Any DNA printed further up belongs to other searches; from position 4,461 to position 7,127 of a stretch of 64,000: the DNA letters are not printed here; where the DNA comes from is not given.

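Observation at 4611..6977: zwf-gnd fusion: G6PD and 6-phosphogluconate dehydrogenase in one 788-aa polypeptide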

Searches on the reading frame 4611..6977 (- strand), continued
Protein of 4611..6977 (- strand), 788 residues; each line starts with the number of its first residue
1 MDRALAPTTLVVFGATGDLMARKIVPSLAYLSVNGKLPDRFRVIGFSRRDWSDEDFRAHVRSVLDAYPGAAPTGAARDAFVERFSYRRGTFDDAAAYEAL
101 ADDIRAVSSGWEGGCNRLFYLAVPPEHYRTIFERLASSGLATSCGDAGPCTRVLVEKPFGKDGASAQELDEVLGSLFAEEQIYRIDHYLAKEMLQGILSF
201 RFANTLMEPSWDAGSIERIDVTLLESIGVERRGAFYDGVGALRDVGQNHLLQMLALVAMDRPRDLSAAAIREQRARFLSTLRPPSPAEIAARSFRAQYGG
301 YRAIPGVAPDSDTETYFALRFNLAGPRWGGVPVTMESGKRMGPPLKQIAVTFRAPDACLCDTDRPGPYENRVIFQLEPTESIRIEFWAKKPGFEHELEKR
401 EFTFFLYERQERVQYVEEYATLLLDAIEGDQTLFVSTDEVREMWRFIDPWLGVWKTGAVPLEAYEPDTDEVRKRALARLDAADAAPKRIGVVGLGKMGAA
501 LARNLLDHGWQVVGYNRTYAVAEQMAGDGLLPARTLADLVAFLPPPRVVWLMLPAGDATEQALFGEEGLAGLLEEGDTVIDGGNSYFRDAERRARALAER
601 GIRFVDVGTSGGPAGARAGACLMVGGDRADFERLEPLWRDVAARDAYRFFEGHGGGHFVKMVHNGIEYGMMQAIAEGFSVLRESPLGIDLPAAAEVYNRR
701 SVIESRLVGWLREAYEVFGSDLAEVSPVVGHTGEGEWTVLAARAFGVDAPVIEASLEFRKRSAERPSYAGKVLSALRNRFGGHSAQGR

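Call 22: find_encoding_contigs(protein=P0004, flank=10000, max_places=2)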
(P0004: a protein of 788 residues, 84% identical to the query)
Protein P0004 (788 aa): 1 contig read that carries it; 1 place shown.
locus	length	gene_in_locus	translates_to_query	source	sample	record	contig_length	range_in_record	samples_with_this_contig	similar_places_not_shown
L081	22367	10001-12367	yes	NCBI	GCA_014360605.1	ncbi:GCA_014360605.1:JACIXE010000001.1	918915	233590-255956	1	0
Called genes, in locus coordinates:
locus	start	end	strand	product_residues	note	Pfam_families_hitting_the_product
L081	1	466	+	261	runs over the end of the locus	PF09553:RE_Eco47II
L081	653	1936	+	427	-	PF02403:Seryl_tRNA_N, PF00587:tRNA-synt_2b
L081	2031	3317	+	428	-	PF06050:HGD-D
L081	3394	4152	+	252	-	PF01869:BcrAD_BadFG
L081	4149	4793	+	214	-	PF02943:FeThRed_B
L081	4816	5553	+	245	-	PF02811:PHP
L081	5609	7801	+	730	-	PF14312:FG-GAP_2, PF04122:CW_binding_2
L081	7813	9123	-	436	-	PF01676:Metalloenzyme, PF10143:PhosphMutase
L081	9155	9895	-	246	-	-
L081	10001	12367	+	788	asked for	PF00479:G6PD_N, PF02781:G6PD_C, PF02826:2-Hacid_dh_C (weak), PF03446:NAD_binding_2, PF00393:6PGD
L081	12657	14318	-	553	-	PF21783:YNCE (faint), PF08308:PEGA (faint), PF10282:Lactonase (faint), PF02239:Cytochrom_D1 (faint), PF08450:SGL (faint), PF25175:Beta-prop_WDR5 (faint), PF25174:Beta-prop_THOC3 (faint)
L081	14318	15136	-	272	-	PF00106:adh_short, PF08659:KR, PF23441:SDR (weak), PF13561:adh_short_C2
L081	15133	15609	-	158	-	PF18306:LDcluster4, PF03641:Lysine_decarbox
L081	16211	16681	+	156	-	PF00383:dCMP_cyt_deam_1, PF14437:MafB19-deam, PF14439:Bd3614-deam (weak)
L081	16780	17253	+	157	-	-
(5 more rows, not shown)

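Call 23: find_encoding_contigs(protein=P0001, flank=10000, max_places=2)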
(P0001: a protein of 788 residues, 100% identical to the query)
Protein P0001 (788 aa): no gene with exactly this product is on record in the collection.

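Call 32: search_protein_representatives(protein=window:4611-6977:-)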
Query: 788 residues. Proteins with E-value up to 0.001 (for the whole library): 34479; up to 1e-10: 14498; up to 1e-30: 4036. The best 150 are listed.
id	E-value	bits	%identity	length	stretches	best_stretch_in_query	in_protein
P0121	3.8e-255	865.6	51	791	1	6-785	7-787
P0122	2.6e-253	859.5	53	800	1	6-785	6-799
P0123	4.4e-219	746.3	45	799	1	3-786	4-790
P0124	6.2e-211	719.4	45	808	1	6-784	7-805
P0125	8.6e-202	689.2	52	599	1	189-785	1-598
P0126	1.6e-194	665.1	44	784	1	5-785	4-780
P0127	4.9e-190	650.3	43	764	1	10-784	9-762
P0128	8.0e-183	626.4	48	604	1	6-598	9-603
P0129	8.9e-173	593.2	42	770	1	6-784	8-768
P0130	3.3e-171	588.0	43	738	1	7-785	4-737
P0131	1.2e-168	579.5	40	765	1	10-784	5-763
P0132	2.2e-166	572.1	62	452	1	335-785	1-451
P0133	1.1e-164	566.4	40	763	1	10-785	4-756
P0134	8.0e-163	560.3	60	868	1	6-449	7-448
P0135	1.1e-152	526.7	40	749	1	8-784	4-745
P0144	4.5e-120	418.9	36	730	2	399-784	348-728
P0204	1.9e-93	330.8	40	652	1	3-469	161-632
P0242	6.1e-88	312.6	39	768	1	6-464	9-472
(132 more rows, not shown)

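Call 49: find_encoding_contigs(protein=P0055, flank=8000, max_places=1)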
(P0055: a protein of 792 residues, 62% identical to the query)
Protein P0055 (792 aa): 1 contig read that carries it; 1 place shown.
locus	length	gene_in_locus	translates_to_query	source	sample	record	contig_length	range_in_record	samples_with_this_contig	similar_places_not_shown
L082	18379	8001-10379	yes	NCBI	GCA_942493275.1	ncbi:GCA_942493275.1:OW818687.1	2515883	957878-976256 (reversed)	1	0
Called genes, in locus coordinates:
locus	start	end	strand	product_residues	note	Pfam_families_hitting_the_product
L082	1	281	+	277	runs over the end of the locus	PF00800:PDT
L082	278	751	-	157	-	-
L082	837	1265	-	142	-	-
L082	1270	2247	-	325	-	PF13426:PAS_9 (weak), PF00990:GGDEF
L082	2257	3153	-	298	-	PF00990:GGDEF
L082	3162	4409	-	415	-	PF08448:PAS_4, PF13426:PAS_9 (weak), PF00990:GGDEF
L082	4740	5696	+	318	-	PF00140:Sigma70_r1_2, PF04542:Sigma70_r2, PF04539:Sigma70_r3, PF04545:Sigma70_r4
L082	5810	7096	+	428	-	PF02403:Seryl_tRNA_N, PF00587:tRNA-synt_2b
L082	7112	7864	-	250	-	PF00989:PAS (faint), PF13188:PAS_8 (faint), PF13426:PAS_9 (weak)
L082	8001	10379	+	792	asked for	PF00479:G6PD_N, PF02781:G6PD_C, PF03446:NAD_binding_2, PF00393:6PGD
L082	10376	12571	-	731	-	PF08447:PAS_3, PF00989:PAS, PF08448:PAS_4, PF13188:PAS_8 (weak), PF13426:PAS_9, PF08448:PAS_4 (weak), PF07730:HisKA_3, PF02518:HATPase_c, +1 more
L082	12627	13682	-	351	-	PF00072:Response_reg, PF01339:CheB_methylest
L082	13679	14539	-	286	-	PF00072:Response_reg, PF13690:CheX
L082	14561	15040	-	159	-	PF03975:CheD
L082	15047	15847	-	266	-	PF03705:CheR_N, PF01739:CheR, PF08242:Methyltransf_12 (faint), PF08241:Methyltransf_11 (weak), PF13649:Methyltransf_25 (weak)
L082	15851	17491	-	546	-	PF00015:MCPsignal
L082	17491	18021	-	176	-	PF01584:CheW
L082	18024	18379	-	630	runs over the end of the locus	PF01627:Hpt, PF02895:H-kinase_dim, PF02518:HATPase_c, PF01584:CheW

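Call 50: find_encoding_contigs(protein=P0076, flank=8000, max_places=1)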
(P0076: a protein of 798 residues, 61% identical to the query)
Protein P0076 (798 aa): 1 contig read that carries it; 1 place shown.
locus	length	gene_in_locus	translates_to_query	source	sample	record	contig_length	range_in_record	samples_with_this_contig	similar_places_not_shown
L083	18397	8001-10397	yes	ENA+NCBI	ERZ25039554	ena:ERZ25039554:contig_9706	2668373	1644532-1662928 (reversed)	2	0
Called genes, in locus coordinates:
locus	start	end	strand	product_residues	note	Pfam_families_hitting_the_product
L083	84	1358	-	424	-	PF00070:Pyr_redox (faint), PF07992:Pyr_redox_2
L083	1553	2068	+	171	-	PF12728:HTH_17 (faint)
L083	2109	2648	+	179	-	PF00583:Acetyltransf_1, PF13527:Acetyltransf_9 (weak), PF13508:Acetyltransf_7, PF13673:Acetyltransf_10, PF08445:FR47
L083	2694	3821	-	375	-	PF04055:Radical_SAM, PF19288:CofH_C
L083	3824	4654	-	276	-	PF02621:VitK2_biosynth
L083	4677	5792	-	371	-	PF04055:Radical_SAM, PF19288:CofH_C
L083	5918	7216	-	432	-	PF10091:Glycoamylase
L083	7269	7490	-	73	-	PF10967:DUF2769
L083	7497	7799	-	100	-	PF10967:DUF2769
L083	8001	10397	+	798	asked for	PF00479:G6PD_N, PF02781:G6PD_C, PF03446:NAD_binding_2, PF00393:6PGD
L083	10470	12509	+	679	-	PF03190:Thioredox_DsbH, PF13899:Thioredoxin_7, PF13098:Thioredoxin_2 (weak)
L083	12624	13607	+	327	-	PF04069:OpuAC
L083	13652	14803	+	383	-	PF00528:BPD_transp_1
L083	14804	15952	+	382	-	PF00005:ABC_tran, PF13304:AAA_21 (faint), PF00571:CBS (weak)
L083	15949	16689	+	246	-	PF00528:BPD_transp_1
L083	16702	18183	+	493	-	PF01171:ATP_bind_3, PF11734:TilS_C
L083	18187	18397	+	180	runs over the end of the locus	PF00156:Pribosyltran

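Call 51: find_encoding_contigs(protein=P0025, flank=8000, max_places=1)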
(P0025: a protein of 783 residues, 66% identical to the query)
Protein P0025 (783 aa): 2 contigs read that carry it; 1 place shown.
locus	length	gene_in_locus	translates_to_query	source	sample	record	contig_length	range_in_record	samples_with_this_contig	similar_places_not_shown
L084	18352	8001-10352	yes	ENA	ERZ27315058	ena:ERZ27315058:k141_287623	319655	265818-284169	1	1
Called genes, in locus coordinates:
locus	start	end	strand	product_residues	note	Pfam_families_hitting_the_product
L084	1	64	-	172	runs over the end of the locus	-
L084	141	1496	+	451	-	PF02976:MutH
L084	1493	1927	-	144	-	PF03852:Vsr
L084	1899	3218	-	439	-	PF00145:DNA_methylase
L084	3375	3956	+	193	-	-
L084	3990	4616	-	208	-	PF00730:HhH-GPD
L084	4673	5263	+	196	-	-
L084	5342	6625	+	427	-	PF02403:Seryl_tRNA_N, PF00587:tRNA-synt_2b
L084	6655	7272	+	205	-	-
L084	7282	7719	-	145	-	PF02082:Rrf2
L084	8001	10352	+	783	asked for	PF00479:G6PD_N, PF02781:G6PD_C, PF03446:NAD_binding_2, PF00393:6PGD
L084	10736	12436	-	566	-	PF08308:PEGA (weak), PF13620:CarboxypepD_reg (faint), PF08450:SGL (faint), PF21783:YNCE (faint), PF21959:DUF6923 (faint), PF10282:Lactonase (faint), PF25174:Beta-prop_THOC3 (faint)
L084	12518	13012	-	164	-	PF18306:LDcluster4, PF03641:Lysine_decarbox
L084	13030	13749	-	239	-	PF04402:SIMPL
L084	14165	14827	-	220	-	PF00005:ABC_tran, PF02463:SMC_N (faint), PF13304:AAA_21 (faint)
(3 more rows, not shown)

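Call 53: search_protein_families(library=pfam, proteins=[L004:2455-3066:+, L004:5533-6771:+, L004:6778-7545:+, L007:6495-7079:+, L007:9821-11530:+, L007:11549-12532:+, L011:12388-13323:+, L011:13328-13975:+, L008:12353-12814:+, L010:9273-9866:+], max_evalue=0.0001)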
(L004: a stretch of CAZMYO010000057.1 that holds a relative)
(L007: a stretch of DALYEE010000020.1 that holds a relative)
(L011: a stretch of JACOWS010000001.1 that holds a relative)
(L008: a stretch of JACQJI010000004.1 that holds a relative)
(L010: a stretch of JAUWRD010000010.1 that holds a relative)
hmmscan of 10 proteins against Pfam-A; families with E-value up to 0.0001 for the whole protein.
L004:2455-3066:+ (203 aa): 5 families
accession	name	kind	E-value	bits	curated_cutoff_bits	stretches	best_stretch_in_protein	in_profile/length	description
PF13419.12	HAD_2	-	2.1e-20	74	23.8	1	5-167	1-178/178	Haloacid dehalogenase-like hydrolase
PF00702.32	Hydrolase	-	2.9e-11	44.5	26.4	1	4-161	3-191/191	haloacid dehalogenase-like hydrolase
PF06888.18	Put_Phosphatase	-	2.2e-07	31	27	1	4-117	2-119/234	Putative Phosphatase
PF13242.12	Hydrolase_like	-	8.1e-07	29.3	22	1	133-180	13-61/75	HAD-hyrolase-like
PF12710.13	HAD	-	3.8e-05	24.6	27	1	5-155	1-186/189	haloacid dehalogenase-like hydrolase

L004:5533-6771:+ (412 aa): 2 families
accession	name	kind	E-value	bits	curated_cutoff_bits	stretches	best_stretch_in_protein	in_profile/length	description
PF00587.30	tRNA-synt_2b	-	5.9e-31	108.3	29.3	1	92-303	1-177/179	tRNA synthetase class II core domain (G, H, P, S and T)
PF03129.25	HGTP_anticodon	-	6.5e-15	55.5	21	1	324-409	4-89/94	Anticodon binding domain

L004:6778-7545:+ (255 aa): 1 family
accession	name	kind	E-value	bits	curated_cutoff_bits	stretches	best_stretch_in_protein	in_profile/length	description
PF01909.29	NTP_transf_2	-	3.8e-06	27.6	21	1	7-66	1-63/93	Nucleotidyltransferase domain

L007:6495-7079:+ (194 aa): 0 families

L007:9821-11530:+ (569 aa): 0 families

L007:11549-12532:+ (327 aa): 1 family
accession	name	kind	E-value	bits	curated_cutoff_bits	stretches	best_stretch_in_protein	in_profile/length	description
PF01207.24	Dus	-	1.2e-66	225.4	20.4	1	16-322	2-306/311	Dihydrouridine synthase (Dus)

L011:12388-13323:+ (311 aa): 0 families

L011:13328-13975:+ (215 aa): 1 family
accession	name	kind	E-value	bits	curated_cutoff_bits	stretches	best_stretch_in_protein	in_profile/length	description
PF09335.16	VTT_dom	-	2.5e-15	57.5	33.9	1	77-186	9-122/123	VTT domain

L008:12353-12814:+ (153 aa): 0 families

L010:9273-9866:+ (197 aa): 1 family
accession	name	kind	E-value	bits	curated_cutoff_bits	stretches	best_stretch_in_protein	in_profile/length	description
PF06736.16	TMEM175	-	1.5e-25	89.9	25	1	5-94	1-88/88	Endosomal/lysosomal potassium channel TMEM175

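Call 54: list_cluster_members(proteins=[P0001, P0071, P0045])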
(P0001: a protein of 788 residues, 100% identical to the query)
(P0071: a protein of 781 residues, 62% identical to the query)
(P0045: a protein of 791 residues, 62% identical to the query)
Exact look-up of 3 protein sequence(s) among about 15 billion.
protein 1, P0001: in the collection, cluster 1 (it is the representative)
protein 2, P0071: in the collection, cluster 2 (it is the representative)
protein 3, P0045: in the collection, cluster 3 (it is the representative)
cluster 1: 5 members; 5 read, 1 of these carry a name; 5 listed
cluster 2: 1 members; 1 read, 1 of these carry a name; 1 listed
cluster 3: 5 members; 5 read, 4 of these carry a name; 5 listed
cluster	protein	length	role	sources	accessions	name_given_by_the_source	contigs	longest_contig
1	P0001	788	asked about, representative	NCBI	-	-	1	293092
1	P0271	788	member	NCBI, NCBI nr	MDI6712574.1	MAG: glucose-6-phosphate dehydrogenase [Anaerosomatales bacterium] | glucose-6-phosphate dehydrogenase [Anaerosomatales bacterium]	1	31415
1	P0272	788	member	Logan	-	-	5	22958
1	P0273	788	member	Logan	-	-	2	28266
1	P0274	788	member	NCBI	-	-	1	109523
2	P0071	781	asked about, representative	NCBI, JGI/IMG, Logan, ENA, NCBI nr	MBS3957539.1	MAG: glucose-6-phosphate dehydrogenase [Clostridiales bacterium] | glucose-6-phosphate dehydrogenase [Clostridiales bacterium]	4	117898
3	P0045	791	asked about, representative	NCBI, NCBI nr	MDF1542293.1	MAG: glucose-6-phosphate dehydrogenase [Anaerosomatales bacterium] | glucose-6-phosphate dehydrogenase [Anaerosomatales bacterium]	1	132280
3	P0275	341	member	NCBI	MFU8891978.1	MAG: NADP-dependent phosphogluconate dehydrogenase, partial [Anaerosomatales bacterium]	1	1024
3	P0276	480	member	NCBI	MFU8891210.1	MAG: glucose-6-phosphate dehydrogenase, partial [Anaerosomatales bacterium]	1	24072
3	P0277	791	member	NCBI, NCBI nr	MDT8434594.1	MAG: glucose-6-phosphate dehydrogenase [Anaerosomatales bacterium] | glucose-6-phosphate dehydrogenase [Anaerosomatales bacterium]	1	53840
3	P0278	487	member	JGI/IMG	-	-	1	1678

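Call 68: search_protein_families(library=pfam, proteins=[P0134, P0242, P0204, P0144, P0121, P0127, P0135], max_evalue=0.00001)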
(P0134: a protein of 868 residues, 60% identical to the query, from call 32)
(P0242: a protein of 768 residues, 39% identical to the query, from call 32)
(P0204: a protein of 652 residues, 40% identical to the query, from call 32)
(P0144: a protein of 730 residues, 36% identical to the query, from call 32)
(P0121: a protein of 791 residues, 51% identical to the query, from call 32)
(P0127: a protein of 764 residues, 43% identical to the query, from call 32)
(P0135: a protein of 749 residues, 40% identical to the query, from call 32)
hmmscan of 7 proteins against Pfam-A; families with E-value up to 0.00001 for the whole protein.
P0134 (868 aa): 2 families
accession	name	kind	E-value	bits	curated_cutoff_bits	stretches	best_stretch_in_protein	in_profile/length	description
PF02781.21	G6PD_C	-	1.5e-68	231.5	27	1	199-441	1-254/296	Glucose-6-phosphate dehydrogenase, C-terminal domain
PF00479.28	G6PD_N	-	9.8e-54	183.2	22.1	1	12-196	1-182/183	Glucose-6-phosphate dehydrogenase, NAD binding domain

P0242 (768 aa): 3 families
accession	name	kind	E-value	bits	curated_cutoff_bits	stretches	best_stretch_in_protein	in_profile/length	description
PF02781.21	G6PD_C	-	3e-122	407.8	27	1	199-496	2-295/296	Glucose-6-phosphate dehydrogenase, C-terminal domain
PF01182.26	Glucosamine_iso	-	6.5e-66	222.8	27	1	528-749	2-225/225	Glucosamine-6-phosphate isomerases/6-phosphogluconolactonase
PF00479.28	G6PD_N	-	1.5e-65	221.7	22.1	1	14-196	1-183/183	Glucose-6-phosphate dehydrogenase, NAD binding domain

P0204 (652 aa): 3 families
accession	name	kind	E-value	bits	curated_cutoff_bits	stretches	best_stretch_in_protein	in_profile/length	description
PF02781.21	G6PD_C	-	1e-108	363.4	27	1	359-649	1-296/296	Glucose-6-phosphate dehydrogenase, C-terminal domain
PF00479.28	G6PD_N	-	7.2e-61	206.5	22.1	1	169-357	1-183/183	Glucose-6-phosphate dehydrogenase, NAD binding domain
PF01182.26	Glucosamine_iso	-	1.4e-06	28.8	27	0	7-66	2-61/225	Glucosamine-6-phosphate isomerases/6-phosphogluconolactonase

P0144 (730 aa): 7 families
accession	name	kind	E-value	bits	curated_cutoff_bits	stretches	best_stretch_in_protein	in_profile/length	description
PF03446.21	NAD_binding_2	-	4.5e-43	147.5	21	1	432-587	1-154/161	NAD binding domain of 6-phosphogluconate dehydrogenase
PF02781.21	G6PD_C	-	1.8e-34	119.6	27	1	178-363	2-206/296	Glucose-6-phosphate dehydrogenase, C-terminal domain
PF00479.28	G6PD_N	-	2.8e-24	87.2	22.1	1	9-174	2-182/183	Glucose-6-phosphate dehydrogenase, NAD binding domain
PF00393.24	6PGD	-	1.7e-14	54.4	27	1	600-708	1-115/290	6-phosphogluconate dehydrogenase, C-terminal domain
PF01488.26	Shikimate_DH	-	3.2e-06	27.7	24.3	1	425-473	6-56/138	Shikimate / quinate 5-dehydrogenase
PF03807.23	F420_oxidored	-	6.9e-06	27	21.6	0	432-477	1-48/94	NADP oxidoreductase coenzyme F420-dependent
PF02826.25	2-Hacid_dh_C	-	7.1e-06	25.9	25.1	0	400-507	6-109/178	D-isomer specific 2-hydroxyacid dehydrogenase, NAD binding domain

P0121 (791 aa): 4 families
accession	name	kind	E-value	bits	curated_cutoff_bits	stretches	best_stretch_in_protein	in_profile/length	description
PF02781.21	G6PD_C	-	1.5e-86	290.6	27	1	198-471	2-283/296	Glucose-6-phosphate dehydrogenase, C-terminal domain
PF00479.28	G6PD_N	-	1.3e-58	199.1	22.1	1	12-195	1-183/183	Glucose-6-phosphate dehydrogenase, NAD binding domain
PF03446.21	NAD_binding_2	-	9.9e-40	136.6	21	1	491-644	2-153/161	NAD binding domain of 6-phosphogluconate dehydrogenase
PF00393.24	6PGD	-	1.4e-18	67.7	27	1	658-768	1-117/290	6-phosphogluconate dehydrogenase, C-terminal domain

P0127 (764 aa): 5 families
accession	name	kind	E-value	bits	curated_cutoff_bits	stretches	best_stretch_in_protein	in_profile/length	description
PF02781.21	G6PD_C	-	4.4e-57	193.8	27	1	191-456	2-290/296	Glucose-6-phosphate dehydrogenase, C-terminal domain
PF00479.28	G6PD_N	-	9.7e-46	157.1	22.1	1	11-188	2-183/183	Glucose-6-phosphate dehydrogenase, NAD binding domain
PF03446.21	NAD_binding_2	-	1.1e-45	155.9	21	1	466-622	1-155/161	NAD binding domain of 6-phosphogluconate dehydrogenase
PF00393.24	6PGD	-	1.1e-17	64.8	27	1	634-742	1-115/290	6-phosphogluconate dehydrogenase, C-terminal domain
PF02826.25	2-Hacid_dh_C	-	1e-07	31.9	25.1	1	461-539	33-107/178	D-isomer specific 2-hydroxyacid dehydrogenase, NAD binding domain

P0135 (749 aa): 4 families
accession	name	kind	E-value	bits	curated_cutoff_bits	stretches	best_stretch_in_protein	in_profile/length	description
PF02781.21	G6PD_C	-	1.4e-51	175.8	27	2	188-350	3-183/296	Glucose-6-phosphate dehydrogenase, C-terminal domain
PF00479.28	G6PD_N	-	2.6e-41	142.7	22.1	1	7-184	1-183/183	Glucose-6-phosphate dehydrogenase, NAD binding domain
PF03446.21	NAD_binding_2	-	4.7e-40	137.7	21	1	450-601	2-153/161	NAD binding domain of 6-phosphogluconate dehydrogenase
PF00393.24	6PGD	-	7e-23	81.9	27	1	615-725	1-115/290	6-phosphogluconate dehydrogenase, C-terminal domain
